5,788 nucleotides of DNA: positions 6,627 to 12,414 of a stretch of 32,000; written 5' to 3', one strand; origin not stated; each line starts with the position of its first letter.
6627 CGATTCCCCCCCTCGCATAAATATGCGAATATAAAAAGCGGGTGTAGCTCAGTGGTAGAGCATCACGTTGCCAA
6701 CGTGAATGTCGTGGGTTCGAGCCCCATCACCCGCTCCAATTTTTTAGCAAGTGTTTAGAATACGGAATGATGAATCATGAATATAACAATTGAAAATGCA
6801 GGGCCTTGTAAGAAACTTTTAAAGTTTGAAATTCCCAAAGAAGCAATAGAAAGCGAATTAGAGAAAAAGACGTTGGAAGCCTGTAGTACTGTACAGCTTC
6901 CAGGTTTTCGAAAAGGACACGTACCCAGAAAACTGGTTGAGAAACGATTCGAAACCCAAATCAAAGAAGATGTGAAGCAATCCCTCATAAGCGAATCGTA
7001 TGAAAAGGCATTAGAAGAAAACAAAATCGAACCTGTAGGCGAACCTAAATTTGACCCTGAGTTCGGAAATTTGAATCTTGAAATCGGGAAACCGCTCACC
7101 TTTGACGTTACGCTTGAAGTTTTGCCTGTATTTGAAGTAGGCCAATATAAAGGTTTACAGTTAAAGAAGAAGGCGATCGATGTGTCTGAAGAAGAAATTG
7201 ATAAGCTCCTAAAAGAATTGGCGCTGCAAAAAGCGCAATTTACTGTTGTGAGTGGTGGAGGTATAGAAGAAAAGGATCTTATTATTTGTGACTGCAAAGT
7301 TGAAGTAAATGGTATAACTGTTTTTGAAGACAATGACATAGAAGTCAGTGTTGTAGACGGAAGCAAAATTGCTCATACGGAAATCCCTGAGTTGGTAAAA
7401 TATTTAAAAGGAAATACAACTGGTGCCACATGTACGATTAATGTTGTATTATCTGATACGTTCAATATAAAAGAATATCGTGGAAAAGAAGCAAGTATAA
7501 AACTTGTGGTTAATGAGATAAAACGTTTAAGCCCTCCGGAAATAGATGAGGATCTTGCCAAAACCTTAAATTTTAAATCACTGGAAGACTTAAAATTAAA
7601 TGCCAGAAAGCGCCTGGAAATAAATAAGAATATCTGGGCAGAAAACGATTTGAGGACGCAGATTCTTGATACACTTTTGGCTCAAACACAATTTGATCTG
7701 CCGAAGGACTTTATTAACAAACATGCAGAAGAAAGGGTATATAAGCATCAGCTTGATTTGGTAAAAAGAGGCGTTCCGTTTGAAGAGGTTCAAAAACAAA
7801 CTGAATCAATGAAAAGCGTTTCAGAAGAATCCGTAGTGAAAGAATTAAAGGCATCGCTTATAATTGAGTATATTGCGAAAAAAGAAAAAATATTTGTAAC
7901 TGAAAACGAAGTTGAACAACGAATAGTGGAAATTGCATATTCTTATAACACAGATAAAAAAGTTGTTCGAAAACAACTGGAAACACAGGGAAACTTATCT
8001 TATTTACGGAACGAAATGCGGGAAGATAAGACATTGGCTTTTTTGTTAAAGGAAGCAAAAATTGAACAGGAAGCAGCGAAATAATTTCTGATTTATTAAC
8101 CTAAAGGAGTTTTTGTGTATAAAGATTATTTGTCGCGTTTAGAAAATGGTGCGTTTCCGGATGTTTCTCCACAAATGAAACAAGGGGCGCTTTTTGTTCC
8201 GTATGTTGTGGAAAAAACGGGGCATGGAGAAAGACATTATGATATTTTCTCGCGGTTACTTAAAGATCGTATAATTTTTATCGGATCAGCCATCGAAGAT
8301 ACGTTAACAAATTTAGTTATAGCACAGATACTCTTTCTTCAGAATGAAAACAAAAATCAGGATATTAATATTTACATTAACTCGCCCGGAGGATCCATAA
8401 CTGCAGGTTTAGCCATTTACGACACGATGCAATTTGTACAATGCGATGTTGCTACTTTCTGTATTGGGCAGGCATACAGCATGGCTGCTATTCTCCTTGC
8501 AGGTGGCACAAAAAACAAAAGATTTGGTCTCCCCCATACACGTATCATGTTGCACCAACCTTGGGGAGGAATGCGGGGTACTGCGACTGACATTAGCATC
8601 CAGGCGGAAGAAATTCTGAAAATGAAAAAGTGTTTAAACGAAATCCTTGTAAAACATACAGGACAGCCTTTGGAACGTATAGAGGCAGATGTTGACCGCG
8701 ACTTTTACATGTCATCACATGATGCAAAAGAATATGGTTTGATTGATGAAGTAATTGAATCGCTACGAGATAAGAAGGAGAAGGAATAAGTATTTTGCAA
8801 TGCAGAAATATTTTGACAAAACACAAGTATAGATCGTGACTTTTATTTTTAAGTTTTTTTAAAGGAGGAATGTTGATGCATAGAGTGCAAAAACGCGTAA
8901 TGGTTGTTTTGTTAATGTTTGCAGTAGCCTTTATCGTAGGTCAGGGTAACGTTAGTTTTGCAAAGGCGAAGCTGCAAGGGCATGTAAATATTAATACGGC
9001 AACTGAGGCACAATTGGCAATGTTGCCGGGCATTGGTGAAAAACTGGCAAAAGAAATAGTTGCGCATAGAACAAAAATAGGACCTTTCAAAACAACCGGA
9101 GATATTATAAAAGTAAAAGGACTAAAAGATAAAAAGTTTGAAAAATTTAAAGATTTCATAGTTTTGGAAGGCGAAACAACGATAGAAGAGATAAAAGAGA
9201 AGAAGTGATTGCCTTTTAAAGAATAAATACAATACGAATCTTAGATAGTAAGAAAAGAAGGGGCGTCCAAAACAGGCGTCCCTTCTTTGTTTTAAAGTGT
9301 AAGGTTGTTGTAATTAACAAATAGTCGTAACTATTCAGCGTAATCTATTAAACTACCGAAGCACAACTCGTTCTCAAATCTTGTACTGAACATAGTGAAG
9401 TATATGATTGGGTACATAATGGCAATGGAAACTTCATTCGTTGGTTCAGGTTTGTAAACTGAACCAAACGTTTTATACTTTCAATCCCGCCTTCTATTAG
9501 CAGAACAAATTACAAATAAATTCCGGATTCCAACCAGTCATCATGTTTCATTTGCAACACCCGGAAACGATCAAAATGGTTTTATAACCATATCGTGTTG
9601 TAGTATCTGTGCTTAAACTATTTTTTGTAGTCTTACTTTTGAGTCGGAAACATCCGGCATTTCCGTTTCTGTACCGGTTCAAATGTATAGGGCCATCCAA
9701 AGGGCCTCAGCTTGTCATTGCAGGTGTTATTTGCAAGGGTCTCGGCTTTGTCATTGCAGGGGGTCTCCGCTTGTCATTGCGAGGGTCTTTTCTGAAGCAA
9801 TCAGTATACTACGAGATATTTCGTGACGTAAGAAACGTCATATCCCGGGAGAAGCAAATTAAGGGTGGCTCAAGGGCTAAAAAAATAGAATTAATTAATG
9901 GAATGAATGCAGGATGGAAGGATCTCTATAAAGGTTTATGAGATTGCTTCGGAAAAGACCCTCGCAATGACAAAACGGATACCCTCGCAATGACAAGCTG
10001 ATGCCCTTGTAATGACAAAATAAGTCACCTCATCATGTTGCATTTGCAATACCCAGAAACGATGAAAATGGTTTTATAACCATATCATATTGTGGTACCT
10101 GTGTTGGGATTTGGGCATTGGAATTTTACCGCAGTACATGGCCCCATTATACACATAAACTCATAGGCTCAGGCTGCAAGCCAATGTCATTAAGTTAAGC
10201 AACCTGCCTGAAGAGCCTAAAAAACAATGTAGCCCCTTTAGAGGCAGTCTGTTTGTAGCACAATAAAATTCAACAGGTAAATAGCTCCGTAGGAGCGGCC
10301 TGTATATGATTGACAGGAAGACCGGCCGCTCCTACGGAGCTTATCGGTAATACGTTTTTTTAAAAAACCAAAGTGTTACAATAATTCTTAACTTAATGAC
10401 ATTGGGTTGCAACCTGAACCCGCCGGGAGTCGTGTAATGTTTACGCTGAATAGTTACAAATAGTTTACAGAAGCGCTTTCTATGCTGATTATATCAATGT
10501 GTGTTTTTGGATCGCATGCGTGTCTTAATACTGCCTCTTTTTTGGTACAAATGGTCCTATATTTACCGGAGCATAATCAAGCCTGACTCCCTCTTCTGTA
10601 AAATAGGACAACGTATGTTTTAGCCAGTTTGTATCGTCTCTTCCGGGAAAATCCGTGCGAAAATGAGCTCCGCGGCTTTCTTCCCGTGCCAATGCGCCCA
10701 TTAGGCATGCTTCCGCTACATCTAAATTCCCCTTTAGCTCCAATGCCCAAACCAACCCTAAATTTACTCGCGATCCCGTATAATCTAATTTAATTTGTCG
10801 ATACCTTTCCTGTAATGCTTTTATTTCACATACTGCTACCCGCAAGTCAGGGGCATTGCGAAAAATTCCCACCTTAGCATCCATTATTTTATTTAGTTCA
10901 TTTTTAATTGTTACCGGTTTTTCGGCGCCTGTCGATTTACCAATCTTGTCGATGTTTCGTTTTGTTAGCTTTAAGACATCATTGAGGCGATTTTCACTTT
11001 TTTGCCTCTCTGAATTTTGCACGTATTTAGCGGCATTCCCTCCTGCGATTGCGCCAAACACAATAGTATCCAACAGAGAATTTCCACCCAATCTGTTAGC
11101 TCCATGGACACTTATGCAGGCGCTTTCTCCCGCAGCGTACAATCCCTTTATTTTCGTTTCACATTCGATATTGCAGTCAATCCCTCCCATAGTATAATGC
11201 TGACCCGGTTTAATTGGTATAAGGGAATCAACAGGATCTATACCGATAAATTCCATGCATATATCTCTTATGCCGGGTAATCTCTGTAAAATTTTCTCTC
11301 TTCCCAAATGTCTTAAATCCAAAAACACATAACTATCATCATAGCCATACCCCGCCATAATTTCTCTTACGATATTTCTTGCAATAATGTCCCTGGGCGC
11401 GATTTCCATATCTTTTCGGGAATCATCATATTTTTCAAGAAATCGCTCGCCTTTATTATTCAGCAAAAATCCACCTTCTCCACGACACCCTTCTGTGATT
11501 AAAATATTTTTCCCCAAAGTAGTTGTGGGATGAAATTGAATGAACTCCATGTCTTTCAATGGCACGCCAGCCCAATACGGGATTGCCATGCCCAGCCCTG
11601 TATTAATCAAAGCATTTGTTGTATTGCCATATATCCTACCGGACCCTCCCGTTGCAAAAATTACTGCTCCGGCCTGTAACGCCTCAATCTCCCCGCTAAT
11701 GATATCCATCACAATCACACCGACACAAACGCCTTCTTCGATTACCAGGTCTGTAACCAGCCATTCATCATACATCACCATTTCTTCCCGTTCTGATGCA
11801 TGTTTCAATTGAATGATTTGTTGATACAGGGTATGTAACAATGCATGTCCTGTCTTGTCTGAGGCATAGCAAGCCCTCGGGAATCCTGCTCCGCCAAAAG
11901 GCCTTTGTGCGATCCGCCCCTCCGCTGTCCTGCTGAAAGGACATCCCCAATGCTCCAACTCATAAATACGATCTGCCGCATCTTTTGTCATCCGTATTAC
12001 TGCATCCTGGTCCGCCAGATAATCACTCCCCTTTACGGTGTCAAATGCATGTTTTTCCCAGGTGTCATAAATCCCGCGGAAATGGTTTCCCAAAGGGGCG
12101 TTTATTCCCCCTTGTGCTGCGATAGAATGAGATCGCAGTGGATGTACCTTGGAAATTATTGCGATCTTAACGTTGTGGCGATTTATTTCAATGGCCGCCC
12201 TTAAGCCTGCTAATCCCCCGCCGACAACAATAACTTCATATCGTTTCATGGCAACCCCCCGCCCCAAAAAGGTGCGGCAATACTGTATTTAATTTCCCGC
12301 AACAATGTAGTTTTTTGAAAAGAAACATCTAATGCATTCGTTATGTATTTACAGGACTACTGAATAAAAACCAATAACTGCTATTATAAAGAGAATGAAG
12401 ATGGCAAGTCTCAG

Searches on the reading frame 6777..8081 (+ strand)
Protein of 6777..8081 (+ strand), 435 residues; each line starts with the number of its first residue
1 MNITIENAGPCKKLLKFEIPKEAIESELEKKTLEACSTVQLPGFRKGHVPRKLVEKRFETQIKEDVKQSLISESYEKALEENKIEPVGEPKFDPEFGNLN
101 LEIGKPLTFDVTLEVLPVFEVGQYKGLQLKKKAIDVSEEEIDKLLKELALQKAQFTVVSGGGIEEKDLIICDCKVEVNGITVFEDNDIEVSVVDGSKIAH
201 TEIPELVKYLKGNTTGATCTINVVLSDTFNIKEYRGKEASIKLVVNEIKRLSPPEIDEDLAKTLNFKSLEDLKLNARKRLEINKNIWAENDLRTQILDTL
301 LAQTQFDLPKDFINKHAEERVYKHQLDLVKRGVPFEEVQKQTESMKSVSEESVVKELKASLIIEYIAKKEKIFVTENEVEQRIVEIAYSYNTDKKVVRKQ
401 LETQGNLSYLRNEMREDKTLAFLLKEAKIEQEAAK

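Call 19: search_protein_families(library=pfam, proteins=[window:6777-8081:+], max_evalue=0.001)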
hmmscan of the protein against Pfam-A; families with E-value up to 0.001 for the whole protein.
window:6777-8081:+ (435 aa): 2 families
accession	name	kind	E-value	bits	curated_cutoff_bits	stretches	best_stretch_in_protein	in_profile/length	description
PF05697.18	Trigger_N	-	4.3e-41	141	22.2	1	1-148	1-144/144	Bacterial trigger factor protein (TF)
PF05698.19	Trigger_C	-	1.8e-26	93.5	22.7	1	268-424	1-161/162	Bacterial trigger factor protein (TF) C-terminus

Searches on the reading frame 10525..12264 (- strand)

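Call 19: search_protein_families(library=pfam, proteins=[window:10525-12264:-], max_evalue=0.001)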
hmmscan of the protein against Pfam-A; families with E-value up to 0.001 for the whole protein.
window:10525-12264:- (579 aa): 6 families
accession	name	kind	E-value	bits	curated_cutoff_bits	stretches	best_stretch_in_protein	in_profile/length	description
PF00890.30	FAD_binding_2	-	1.1e-110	371.1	20.4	1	11-397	2-414/414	FAD binding domain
PF02910.25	Succ_DH_flav_C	-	7.1e-39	133.2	20.8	1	455-579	2-130/130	Fumarate reductase flavoprotein C-term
PF07992.20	Pyr_redox_2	-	5e-09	36.4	26.1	1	9-41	1-34/291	Pyridine nucleotide-disulphide oxidoreductase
PF03486.20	HI0933_like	-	1.6e-06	28.2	50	0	10-55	2-48/244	HI0933-like protein Rossmann domain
PF01266.30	DAO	-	0.00015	21.8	27.9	1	11-113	2-87/353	FAD dependent oxidoreductase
PF01134.28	GIDA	-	0.00034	20.2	22.1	1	10-40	1-29/391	Glucose inhibited division protein A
